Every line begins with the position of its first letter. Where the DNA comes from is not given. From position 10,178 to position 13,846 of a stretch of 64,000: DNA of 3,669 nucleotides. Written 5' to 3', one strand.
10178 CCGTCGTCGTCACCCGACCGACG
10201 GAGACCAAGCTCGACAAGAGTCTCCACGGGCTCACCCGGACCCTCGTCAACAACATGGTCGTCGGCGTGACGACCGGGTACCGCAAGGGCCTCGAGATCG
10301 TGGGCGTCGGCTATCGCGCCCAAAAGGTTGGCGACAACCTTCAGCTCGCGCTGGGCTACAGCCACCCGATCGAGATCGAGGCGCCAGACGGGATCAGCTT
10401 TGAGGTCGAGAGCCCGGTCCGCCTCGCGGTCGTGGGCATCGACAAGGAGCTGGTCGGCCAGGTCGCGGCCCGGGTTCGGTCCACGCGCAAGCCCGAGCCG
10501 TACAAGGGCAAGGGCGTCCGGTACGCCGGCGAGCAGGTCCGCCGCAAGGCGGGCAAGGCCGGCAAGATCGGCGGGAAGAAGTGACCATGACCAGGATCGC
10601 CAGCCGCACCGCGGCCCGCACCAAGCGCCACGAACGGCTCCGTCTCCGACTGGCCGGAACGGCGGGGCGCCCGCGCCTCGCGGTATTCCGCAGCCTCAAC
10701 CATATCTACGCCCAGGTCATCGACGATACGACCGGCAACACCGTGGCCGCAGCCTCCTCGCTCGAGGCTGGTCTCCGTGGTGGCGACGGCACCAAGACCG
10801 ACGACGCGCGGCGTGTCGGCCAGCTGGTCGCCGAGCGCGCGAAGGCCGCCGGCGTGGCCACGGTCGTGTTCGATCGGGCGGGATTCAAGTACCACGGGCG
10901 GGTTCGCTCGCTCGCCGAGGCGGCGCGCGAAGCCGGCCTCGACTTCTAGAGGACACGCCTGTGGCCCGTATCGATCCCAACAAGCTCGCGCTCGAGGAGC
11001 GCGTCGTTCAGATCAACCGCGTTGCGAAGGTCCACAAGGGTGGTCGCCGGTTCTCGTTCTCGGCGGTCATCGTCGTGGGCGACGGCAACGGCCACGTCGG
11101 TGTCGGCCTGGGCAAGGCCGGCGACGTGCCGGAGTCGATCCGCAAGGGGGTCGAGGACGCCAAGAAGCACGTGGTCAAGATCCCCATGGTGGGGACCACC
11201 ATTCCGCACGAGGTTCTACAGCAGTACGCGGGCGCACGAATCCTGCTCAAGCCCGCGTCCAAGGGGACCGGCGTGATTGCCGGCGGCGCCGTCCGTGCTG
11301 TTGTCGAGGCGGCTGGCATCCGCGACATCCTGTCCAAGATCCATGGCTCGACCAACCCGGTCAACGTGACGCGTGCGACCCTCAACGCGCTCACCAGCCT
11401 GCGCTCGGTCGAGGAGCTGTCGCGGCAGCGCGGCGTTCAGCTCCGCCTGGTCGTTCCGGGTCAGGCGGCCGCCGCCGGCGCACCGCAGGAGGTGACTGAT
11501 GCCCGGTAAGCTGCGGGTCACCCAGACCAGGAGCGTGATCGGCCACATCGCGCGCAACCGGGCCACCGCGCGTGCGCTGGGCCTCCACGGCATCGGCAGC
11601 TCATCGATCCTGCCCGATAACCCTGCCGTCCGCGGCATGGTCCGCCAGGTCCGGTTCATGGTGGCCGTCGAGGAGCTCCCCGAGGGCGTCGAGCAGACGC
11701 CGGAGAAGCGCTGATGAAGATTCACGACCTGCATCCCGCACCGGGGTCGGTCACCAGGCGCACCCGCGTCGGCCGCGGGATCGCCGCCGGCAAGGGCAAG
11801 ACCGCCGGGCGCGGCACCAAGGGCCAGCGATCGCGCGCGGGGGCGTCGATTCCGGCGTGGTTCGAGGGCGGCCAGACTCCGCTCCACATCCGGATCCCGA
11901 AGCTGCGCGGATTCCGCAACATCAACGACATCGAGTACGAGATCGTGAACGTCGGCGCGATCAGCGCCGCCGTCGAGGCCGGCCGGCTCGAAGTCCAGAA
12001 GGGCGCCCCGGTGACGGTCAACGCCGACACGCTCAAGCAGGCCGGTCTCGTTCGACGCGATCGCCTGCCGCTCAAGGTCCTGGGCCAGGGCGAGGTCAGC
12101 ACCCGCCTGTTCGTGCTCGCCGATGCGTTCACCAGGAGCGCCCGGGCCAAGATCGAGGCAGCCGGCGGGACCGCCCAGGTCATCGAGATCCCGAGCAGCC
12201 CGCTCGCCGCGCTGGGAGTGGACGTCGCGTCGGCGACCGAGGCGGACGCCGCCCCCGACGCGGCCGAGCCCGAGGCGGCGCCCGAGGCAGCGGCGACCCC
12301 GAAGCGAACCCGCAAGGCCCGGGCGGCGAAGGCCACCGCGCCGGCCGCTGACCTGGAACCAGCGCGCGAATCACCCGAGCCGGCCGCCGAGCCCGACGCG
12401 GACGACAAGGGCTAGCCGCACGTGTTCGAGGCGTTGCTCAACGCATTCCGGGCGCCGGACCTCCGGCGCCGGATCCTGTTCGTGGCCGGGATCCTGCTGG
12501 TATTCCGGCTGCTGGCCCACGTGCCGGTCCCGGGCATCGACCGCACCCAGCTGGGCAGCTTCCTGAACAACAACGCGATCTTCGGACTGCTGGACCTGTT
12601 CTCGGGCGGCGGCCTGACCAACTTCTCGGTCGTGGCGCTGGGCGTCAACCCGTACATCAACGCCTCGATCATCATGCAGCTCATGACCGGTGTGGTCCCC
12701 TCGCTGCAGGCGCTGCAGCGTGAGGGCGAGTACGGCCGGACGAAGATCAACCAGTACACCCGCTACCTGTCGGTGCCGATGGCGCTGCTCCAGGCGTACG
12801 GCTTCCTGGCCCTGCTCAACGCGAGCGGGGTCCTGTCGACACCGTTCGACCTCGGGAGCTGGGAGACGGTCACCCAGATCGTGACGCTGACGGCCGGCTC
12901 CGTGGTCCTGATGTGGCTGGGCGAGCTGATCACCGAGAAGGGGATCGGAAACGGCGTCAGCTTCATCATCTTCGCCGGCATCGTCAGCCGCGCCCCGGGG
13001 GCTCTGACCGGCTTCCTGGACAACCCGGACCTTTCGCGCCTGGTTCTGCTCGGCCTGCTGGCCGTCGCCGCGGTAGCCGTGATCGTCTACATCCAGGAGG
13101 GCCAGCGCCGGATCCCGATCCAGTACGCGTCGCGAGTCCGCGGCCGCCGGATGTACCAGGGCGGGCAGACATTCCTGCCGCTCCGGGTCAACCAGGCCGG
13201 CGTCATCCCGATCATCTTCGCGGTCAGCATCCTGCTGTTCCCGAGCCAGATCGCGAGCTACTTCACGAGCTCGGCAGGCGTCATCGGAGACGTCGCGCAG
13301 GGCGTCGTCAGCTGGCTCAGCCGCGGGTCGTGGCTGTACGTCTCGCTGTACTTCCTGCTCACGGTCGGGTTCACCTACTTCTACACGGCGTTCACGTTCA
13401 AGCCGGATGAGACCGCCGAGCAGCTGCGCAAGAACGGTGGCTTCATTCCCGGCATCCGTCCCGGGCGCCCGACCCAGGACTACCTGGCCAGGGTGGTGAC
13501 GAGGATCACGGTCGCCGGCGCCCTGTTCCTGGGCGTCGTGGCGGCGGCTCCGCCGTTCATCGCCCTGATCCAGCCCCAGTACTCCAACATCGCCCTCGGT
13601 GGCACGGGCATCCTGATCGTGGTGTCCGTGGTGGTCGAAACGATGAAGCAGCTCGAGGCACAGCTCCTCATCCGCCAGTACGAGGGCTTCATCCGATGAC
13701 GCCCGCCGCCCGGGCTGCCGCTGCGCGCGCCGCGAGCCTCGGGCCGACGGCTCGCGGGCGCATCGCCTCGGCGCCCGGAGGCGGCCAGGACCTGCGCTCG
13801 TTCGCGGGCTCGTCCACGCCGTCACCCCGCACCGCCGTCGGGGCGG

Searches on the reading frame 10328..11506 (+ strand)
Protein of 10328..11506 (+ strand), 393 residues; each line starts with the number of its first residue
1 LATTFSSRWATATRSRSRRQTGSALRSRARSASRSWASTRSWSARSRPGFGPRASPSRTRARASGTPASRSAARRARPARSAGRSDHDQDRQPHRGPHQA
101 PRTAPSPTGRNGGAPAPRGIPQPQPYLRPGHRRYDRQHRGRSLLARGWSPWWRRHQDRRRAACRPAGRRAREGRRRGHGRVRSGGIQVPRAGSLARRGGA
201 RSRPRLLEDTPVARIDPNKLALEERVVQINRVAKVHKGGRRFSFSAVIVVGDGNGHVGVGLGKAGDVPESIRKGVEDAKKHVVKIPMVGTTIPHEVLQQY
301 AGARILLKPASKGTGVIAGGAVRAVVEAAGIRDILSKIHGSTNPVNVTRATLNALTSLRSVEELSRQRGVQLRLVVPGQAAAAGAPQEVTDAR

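Call 80: search_protein_families(library=pfam, proteins=[window:10328-11506:+], max_evalue=0.00001)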
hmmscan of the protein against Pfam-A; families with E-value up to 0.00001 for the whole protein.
window:10328-11506:+ (393 aa): 2 families
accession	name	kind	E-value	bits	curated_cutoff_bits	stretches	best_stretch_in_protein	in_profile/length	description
PF03719.21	Ribosomal_S5_C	-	3.1e-28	97.5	21.5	1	299-368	2-71/71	Ribosomal protein S5, C-terminal domain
PF00333.26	Ribosomal_S5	-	1.3e-27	96.1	27.1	1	222-286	1-65/65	Ribosomal protein S5, N-terminal domain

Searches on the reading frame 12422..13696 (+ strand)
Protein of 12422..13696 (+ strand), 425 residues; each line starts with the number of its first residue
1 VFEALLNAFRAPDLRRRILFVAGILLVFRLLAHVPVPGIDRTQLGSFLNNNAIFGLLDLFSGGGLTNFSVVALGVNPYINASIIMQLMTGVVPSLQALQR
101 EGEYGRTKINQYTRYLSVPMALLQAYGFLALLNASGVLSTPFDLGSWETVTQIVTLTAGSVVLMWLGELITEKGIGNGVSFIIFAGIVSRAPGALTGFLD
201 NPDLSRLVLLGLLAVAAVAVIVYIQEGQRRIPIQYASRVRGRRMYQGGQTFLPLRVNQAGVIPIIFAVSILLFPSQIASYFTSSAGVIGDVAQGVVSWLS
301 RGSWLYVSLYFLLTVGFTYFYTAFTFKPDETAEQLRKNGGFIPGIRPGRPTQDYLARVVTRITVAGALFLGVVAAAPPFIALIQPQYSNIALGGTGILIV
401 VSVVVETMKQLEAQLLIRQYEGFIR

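Call 79: search_protein_families(library=pfam, proteins=[window:12422-13696:+], max_evalue=0.00001)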
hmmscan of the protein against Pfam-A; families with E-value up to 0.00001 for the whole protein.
window:12422-13696:+ (425 aa): 1 family
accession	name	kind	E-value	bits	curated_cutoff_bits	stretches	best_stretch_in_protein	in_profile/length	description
PF00344.25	SecY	-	5.2e-110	368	32.2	1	69-408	1-306/306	SecY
